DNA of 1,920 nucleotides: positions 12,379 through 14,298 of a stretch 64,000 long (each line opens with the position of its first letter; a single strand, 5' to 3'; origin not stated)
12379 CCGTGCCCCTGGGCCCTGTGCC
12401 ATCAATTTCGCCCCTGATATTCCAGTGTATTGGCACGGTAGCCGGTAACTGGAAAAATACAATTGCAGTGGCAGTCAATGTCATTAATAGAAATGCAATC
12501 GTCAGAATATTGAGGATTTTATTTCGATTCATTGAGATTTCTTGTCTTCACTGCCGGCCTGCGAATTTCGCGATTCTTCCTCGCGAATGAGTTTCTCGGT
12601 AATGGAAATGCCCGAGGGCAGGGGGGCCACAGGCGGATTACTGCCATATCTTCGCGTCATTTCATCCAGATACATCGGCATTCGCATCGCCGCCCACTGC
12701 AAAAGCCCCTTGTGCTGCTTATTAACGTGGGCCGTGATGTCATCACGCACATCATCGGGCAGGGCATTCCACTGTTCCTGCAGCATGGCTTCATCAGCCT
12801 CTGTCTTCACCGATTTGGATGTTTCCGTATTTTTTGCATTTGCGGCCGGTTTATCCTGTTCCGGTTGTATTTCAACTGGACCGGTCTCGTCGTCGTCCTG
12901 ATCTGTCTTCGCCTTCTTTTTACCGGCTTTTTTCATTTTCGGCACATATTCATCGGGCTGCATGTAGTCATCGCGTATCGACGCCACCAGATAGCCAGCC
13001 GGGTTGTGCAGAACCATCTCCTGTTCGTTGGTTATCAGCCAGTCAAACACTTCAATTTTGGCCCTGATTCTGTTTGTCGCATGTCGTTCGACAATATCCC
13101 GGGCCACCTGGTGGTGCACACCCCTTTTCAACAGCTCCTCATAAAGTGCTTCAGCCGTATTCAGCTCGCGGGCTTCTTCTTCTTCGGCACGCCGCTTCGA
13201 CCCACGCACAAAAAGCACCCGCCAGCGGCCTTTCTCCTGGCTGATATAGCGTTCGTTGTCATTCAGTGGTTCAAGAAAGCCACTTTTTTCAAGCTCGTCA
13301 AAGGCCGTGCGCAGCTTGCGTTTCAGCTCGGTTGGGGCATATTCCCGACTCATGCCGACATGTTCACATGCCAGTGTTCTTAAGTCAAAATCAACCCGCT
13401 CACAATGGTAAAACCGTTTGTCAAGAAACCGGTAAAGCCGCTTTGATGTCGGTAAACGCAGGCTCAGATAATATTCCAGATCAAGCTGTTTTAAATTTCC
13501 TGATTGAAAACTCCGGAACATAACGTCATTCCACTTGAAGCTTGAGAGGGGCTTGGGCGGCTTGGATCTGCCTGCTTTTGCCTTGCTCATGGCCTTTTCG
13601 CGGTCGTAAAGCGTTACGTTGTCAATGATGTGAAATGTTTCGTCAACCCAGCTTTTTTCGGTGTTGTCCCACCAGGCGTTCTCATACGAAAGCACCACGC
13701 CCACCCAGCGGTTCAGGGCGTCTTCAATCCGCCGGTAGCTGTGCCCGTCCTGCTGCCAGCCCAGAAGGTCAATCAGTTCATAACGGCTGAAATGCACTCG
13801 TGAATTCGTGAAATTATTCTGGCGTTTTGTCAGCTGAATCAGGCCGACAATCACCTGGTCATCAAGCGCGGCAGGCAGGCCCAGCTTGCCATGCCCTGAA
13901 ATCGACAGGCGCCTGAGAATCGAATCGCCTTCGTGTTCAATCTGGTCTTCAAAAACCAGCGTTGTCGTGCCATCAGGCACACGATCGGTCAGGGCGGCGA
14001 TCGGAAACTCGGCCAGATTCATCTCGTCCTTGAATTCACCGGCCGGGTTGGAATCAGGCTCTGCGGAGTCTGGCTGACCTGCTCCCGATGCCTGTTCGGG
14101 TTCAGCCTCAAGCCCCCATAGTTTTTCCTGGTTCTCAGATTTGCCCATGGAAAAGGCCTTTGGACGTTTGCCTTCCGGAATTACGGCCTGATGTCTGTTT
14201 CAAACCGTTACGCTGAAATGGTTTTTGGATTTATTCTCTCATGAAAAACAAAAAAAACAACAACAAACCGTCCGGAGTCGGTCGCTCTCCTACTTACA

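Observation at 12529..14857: Plasmid-style replication origin: RepA initiator, AT-rich tract and nine helically phased iterons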

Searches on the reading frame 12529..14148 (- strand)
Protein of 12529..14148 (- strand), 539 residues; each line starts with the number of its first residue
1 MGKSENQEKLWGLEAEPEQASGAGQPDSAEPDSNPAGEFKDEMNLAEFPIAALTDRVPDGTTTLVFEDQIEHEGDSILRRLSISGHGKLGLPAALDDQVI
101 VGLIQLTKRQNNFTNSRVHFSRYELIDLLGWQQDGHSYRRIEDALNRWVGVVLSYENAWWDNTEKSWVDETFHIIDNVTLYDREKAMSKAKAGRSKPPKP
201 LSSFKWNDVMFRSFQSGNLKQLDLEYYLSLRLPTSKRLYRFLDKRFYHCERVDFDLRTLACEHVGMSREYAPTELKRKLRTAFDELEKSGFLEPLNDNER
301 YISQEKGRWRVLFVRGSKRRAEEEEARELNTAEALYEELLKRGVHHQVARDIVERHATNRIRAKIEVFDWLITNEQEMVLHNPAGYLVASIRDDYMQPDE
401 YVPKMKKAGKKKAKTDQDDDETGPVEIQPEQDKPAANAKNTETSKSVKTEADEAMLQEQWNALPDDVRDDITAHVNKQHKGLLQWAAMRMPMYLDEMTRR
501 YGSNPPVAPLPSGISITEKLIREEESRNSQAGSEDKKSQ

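Call 4: search_protein_families(library=pfam, proteins=[window:12529-14148:-], max_evalue=0.01)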
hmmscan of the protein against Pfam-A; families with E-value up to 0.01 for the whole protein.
window:12529-14148:- (539 aa): 1 family
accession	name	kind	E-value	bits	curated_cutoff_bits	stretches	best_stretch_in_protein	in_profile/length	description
PF10134.15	RPA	-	4.3e-13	49.8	27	1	40-279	1-217/228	Replication initiator protein A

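Call 9: find_encoding_contigs(protein=window:12529-14148:-, flank=10000, max_places=10)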
Protein window:12529-14148:- (539 aa): 4 contigs read that carry it; 4 places shown.
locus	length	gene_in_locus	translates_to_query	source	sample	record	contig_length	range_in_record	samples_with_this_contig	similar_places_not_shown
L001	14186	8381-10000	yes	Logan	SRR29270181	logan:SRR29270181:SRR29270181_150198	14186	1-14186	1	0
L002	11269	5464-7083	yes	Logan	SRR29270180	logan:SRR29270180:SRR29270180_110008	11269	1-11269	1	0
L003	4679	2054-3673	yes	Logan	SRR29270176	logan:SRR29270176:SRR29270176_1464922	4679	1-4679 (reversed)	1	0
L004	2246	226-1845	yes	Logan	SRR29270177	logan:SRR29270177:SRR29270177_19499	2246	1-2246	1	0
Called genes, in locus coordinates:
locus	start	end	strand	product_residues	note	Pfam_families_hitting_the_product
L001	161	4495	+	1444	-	PF12895:ANAPC3 (faint), PF00515:TPR_1 (faint), PF07719:TPR_2 (faint), PF12569:NatA_aux_su (faint), PF13174:TPR_6 (faint), PF13181:TPR_8 (faint), PF23914:TPR_CcmH_CycH (weak), PF13424:TPR_12 (weak), +12 more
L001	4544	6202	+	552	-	-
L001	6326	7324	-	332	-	-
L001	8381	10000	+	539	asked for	PF10134:RPA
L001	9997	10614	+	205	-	PF07853:DUF1648, PF13630:SdpI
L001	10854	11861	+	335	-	PF07963:N_methyl, PF07596:SBP_bac_10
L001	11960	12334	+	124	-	-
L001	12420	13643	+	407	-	PF13439:Glyco_transf_4 (weak), PF13579:Glyco_trans_4_4 (faint), PF00534:Glycos_transf_1, PF13692:Glyco_trans_1_4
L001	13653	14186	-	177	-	?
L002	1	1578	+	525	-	?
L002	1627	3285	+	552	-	-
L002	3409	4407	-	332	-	-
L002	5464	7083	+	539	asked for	PF10134:RPA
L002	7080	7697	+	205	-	PF07853:DUF1648, PF13630:SdpI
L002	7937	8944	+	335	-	PF07963:N_methyl, PF07596:SBP_bac_10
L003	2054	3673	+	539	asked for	PF10134:RPA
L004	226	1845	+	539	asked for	PF10134:RPA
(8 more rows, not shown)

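Call 10: find_homologous_proteins(query=window:12529-14148:-)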
Query window:12529-14148:- (539 aa): 2477 proteins with E <= 0.001 among 8000 candidates; the best 120 are listed.
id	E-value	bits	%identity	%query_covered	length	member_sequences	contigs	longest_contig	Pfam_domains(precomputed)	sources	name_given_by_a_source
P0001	0.0e+0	1227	100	100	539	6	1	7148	PF10134.16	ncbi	ncbi:MAG: replication initiator protein A [bacterium]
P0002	0.0e+0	1036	85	99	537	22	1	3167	PF10134.16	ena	-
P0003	9.0e-281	950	79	98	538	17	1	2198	PF10134.16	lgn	-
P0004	6.7e-240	816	67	98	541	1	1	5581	PF10134.16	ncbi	ncbi:MAG: hypothetical protein RJA81_362 [Planctomycetota bacterium]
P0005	4.0e-239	813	68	97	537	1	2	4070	PF10134.16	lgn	-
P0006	5.0e-234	796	67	98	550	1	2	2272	PF10134.16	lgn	-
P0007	2.8e-233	794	67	98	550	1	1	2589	PF10134.16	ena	-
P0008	5.4e-231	786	69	94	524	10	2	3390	PF10134.16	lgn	-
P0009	3.0e-229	780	66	98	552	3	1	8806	PF10134.16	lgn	-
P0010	6.4e-229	779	65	100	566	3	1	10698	PF10134.16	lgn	-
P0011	5.1e-226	770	66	98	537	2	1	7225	PF10134.16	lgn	-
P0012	4.3e-225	767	61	97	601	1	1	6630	PF10134.16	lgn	-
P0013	1.6e-224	765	62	97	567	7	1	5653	PF10134.16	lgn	-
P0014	1.8e-224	765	67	94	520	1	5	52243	PF10134.16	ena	-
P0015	2.6e-224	764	65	96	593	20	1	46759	PF10134.16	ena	-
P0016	2.8e-221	754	66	94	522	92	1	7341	PF10134.16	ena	-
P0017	1.1e-220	752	61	97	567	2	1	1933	PF10134.16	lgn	-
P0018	4.8e-220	750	63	99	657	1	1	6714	PF10134.16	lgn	-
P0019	2.0e-219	748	62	97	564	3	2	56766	PF10134.16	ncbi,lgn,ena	-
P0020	4.7e-219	747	62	97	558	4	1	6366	PF10134.16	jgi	-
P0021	1.3e-215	735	63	95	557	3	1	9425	PF10134.16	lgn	-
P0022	6.8e-166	571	54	90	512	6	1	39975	PF10134.16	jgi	-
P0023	1.0e-165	571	57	86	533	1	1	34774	PF10134.16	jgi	jgi:hypothetical protein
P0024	1.2e-165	571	54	90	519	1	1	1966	PF10134.16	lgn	-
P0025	2.1e-165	570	54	90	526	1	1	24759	PF10134.16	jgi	-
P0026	3.4e-165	569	53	89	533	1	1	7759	PF10134.16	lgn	-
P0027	4.2e-165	569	56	87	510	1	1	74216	PF10134.16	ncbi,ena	-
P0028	1.1e-164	567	58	86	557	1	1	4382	PF10134.16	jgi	jgi:hypothetical protein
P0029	1.1e-164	567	55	88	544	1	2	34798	PF10134.16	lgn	-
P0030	1.4e-164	567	55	88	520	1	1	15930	PF10134.16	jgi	jgi:hypothetical protein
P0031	1.6e-164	567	55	88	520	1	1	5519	PF10134.16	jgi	jgi:hypothetical protein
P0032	3.2e-164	566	56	87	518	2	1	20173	PF10134.16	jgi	jgi:hypothetical protein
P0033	7.7e-164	565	53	90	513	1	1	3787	PF10134.16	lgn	-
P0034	1.0e-163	564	55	87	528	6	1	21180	PF10134.16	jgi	jgi:hypothetical protein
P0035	1.8e-163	563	55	86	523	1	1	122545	PF10134.16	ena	-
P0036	1.9e-163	563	55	87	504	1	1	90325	PF10134.16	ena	-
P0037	2.3e-163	563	54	89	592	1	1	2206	PF10134.16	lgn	-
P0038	2.7e-163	563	54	91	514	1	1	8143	PF10134.16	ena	-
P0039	3.2e-163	563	56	87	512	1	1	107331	PF10134.16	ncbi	ncbi:MAG: replication initiator protein A [Isosphaeraceae bacterium]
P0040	7.9e-163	561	56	87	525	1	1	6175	PF10134.16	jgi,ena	-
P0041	8.6e-163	561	56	89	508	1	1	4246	PF10134.16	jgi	jgi:hypothetical protein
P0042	9.1e-163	561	54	89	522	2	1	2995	PF10134.16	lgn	-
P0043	1.0e-162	561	54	91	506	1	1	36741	PF10134.16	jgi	jgi:hypothetical protein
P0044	1.7e-162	560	54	93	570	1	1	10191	PF10134.16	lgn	-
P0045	1.9e-162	560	56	87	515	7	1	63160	PF10134.16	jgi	jgi:hypothetical protein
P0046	2.1e-162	560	54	94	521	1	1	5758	PF10134.16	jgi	jgi:hypothetical protein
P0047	2.1e-162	560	54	91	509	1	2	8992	PF10134.16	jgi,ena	jgi:hypothetical protein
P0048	3.1e-162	559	54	88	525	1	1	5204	PF10134.16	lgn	-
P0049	3.9e-162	559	54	90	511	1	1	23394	PF10134.16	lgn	-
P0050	4.8e-162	559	54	90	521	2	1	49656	PF10134.16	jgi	-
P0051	5.2e-162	559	55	88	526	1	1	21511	PF10134.16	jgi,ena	-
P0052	5.9e-162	558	53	91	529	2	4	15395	PF10134.16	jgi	jgi:hypothetical protein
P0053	6.7e-162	558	55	91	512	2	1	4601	PF10134.16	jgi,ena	-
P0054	7.3e-162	558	55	90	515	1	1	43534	PF10134.16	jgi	jgi:hypothetical protein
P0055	8.2e-162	558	54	91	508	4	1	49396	PF10134.16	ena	-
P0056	8.6e-162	558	54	90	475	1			PF10134.16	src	-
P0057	1.1e-161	558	54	89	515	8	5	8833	PF10134.16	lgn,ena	-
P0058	1.1e-161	557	56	86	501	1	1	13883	PF10134.16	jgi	jgi:hypothetical protein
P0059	1.2e-161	557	53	87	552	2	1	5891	PF10134.16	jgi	jgi:hypothetical protein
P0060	1.6e-161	557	54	92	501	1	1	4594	PF10134.16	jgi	jgi:hypothetical protein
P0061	1.8e-161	557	54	92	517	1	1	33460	PF10134.16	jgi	jgi:hypothetical protein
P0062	1.9e-161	557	55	90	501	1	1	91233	PF10134.16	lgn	-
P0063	2.0e-161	557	56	85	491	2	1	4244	PF10134.16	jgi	jgi:hypothetical protein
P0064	2.3e-161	556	55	89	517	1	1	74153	PF10134.16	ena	-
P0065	2.6e-161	556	56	89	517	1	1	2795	PF10134.16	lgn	-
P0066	3.0e-161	556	55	90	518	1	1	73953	PF10134.16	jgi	jgi:hypothetical protein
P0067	3.7e-161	556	55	91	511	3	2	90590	PF10134.16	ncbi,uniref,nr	ncbi:replication initiator protein A [Paludisphaera rhizosphaerae]|uniref:replication initiator prot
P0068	4.0e-161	556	56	86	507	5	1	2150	PF10134.16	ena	-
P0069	4.8e-161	555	53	90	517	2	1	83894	PF10134.16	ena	-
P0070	5.0e-161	555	55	90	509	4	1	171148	PF10134.16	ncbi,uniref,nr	ncbi:replication initiator protein A [Paludisphaera soli]|uniref:replication initiator protein A n=1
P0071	5.6e-161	555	55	87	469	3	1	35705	PF10134.16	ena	-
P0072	5.7e-161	555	55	91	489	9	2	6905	PF10134.16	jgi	-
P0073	5.8e-161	555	55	88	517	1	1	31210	PF10134.16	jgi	jgi:hypothetical protein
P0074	6.1e-161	555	53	89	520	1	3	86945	PF10134.16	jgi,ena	-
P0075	8.6e-161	555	55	91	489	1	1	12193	PF10134.16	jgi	jgi:hypothetical protein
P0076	1.1e-160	554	56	86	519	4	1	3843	PF10134.16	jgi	jgi:hypothetical protein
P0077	1.2e-160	554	55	87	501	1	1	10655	PF10134.16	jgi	jgi:hypothetical protein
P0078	1.2e-160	554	53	92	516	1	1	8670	PF10134.16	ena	-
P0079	1.3e-160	554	55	86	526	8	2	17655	PF10134.16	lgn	-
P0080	1.3e-160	554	55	90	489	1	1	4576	PF10134.16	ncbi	-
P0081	1.3e-160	554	54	87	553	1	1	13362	PF10134.16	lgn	-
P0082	1.4e-160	554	54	95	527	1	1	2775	PF10134.16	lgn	-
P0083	1.9e-160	553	54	89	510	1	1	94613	PF10134.16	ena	-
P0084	2.0e-160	553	54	89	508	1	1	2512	PF10134.16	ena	-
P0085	2.1e-160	553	53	91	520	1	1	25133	PF10134.16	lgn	-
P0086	2.1e-160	553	54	87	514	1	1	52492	PF10134.16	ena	-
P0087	2.2e-160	553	52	91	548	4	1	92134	PF10134.16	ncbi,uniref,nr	ncbi:Replication initiator protein A (plasmid) [Tautonia plasticadhaerens]|uniref:Replication initia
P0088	2.3e-160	553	55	86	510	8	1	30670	PF10134.16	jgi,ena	-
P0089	2.7e-160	553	56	87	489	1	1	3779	PF10134.16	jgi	jgi:Replication initiator protein A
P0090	2.7e-160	553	54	90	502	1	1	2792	PF10134.16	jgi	jgi:hypothetical protein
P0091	3.0e-160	553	54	87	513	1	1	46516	PF10134.16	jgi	jgi:hypothetical protein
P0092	3.1e-160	553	55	87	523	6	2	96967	PF10134.16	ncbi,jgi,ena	jgi:hypothetical protein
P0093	3.3e-160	553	55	93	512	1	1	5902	PF10134.16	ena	-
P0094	3.3e-160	553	54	91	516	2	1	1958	PF10134.16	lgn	-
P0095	3.5e-160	553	54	90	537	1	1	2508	PF10134.16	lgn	-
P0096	3.7e-160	552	54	89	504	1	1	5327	PF10134.16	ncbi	-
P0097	5.2e-160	552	56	88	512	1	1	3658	PF10134.16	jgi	-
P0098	7.0e-160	552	52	94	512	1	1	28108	PF10134.16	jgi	jgi:hypothetical protein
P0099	7.2e-160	552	50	94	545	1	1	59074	PF10134.16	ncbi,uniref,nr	ncbi:replication initiator protein A [Tautonia sociabilis]|uniref:Replication initiator protein A n=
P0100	7.2e-160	552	54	92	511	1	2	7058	PF10134.16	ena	-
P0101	7.9e-160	551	55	88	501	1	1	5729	PF10134.16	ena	-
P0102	8.2e-160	551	54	89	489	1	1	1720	PF10134.16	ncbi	-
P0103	8.7e-160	551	55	88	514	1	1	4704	PF10134.16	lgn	-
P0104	8.8e-160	551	56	87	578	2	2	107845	PF10134.16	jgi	jgi:hypothetical protein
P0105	1.1e-159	551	53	90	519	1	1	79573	PF10134.16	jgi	jgi:hypothetical protein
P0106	1.1e-159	551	52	88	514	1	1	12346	PF10134.16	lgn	-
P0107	1.1e-159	551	54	88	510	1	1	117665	PF10134.16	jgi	jgi:hypothetical protein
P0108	1.2e-159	551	53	91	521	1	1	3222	PF10134.16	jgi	jgi:hypothetical protein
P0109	1.5e-159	550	54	92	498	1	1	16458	PF10134.16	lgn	-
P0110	1.6e-159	550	54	88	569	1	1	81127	PF10134.16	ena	-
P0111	1.6e-159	550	55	89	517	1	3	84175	PF10134.16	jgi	jgi:hypothetical protein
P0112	1.6e-159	550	53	90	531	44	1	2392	PF10134.16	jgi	-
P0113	1.8e-159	550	54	86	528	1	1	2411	PF10134.16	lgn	-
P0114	2.0e-159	550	55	87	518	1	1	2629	PF10134.16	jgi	jgi:hypothetical protein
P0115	2.2e-159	550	77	58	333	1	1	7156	PF10134.16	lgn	-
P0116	2.3e-159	550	55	87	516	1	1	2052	PF10134.16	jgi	jgi:hypothetical protein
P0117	2.6e-159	550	53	90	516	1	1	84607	PF10134.16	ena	-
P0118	3.2e-159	549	53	92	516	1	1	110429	PF10134.16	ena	-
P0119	3.4e-159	549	56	87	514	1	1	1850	PF10134.16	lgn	-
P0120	3.4e-159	549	54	86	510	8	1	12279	PF10134.16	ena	-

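Call 11: find_related_loci(query=window:12529-14148:-, collection=genome_contigs, flank=10000)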
Query window:12529-14148:- (539 aa) in genome_contigs; peptide patterns used: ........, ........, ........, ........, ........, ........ (x = any residue, [..] = any of these).
135 stretches matched a pattern; 58 encode a relative of the query (tblastn E <= 1e-3); 58 distinct loci.
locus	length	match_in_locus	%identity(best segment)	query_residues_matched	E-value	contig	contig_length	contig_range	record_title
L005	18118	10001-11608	85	1-536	0e+0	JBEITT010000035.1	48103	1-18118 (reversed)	MAG: Planctomycetaceae bacterium isolate Sample-109-S9-bin-114 Sample_109_S9-bin_114-k141_654526, whole genome shotgun s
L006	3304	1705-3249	65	1-508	0e+0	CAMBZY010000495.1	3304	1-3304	MAG: Candidatus Kuenenia stuttgartiensis isolate LE-05nov19-313 genome assembly, contig: LE-05nov19-C77627, whole genome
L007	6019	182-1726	65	1-508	0e+0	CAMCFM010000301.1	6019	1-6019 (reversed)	MAG: Candidatus Kuenenia stuttgartiensis isolate MiH-16apr19-9 genome assembly, contig: MiH-16apr19-C33465, whole genome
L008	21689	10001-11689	62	1-523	0e+0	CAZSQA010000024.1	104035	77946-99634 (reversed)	MAG TPA_asm: uncultured Isosphaeraceae bacterium isolate SRP296810_co1_352 genome assembly, contig: NODE_171_length_1040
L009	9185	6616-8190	65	1-520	0e+0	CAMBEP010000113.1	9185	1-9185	MAG: Candidatus Kuenenia stuttgartiensis isolate MsH-30jul19-150 genome assembly, contig: MsH-30jul19-C15050, whole geno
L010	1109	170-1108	90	1-312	0e+0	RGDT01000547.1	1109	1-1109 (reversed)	MAG: Planctomycetia bacterium isolate WB6_1B_298 contig_100_546, whole genome shotgun sequence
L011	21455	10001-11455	53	16-494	3e-164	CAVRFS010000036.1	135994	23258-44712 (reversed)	MAG: uncultured Planctomycetota bacterium isolate MFD04463.bin.2.108 genome assembly, contig: contig_31195, whole genome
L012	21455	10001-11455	53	16-494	9e-164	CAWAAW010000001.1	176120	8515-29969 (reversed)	MAG: uncultured Planctomycetota bacterium isolate MFD01716.bin.2.43 genome assembly, contig: contig_13032, whole genome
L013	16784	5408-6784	54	39-500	8e-163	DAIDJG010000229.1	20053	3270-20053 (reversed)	MAG TPA_asm: Singulisphaera sp. isolate clean19 k141_1103372, whole genome shotgun sequence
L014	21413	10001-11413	54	39-509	1e-162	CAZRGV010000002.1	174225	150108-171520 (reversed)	MAG TPA_asm: uncultured Isosphaeraceae bacterium isolate SRP290908_co1_27 genome assembly, contig: NODE_55_length_174225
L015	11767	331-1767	52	39-526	7e-163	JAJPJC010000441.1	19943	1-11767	MAG: Isosphaeraceae bacterium isolate Centralia_MAG_412 k107_4796090, whole genome shotgun sequence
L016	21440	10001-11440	53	39-509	8e-162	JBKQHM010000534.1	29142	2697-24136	MAG: Isosphaeraceae bacterium isolate SEr2D2E2F__bin_107 SEr2D2E2F_000000204290, whole genome shotgun sequence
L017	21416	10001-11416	54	32-500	2e-161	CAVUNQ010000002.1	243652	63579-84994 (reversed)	MAG: uncultured Planctomycetota bacterium isolate MFD02579.bin.2.36 genome assembly, contig: contig_12398, whole genome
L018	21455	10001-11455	53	17-500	3e-161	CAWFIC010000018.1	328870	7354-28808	MAG: uncultured Planctomycetota bacterium isolate MFD02579.bin.2.73 genome assembly, contig: contig_5836, whole genome s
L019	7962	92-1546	54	23-500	2e-161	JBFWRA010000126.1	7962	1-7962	MAG: Isosphaeraceae bacterium isolate CA_2019_TPBF_196 NODE_36353_length_7962_cov_3.386343_TPBF, whole genome shotgun se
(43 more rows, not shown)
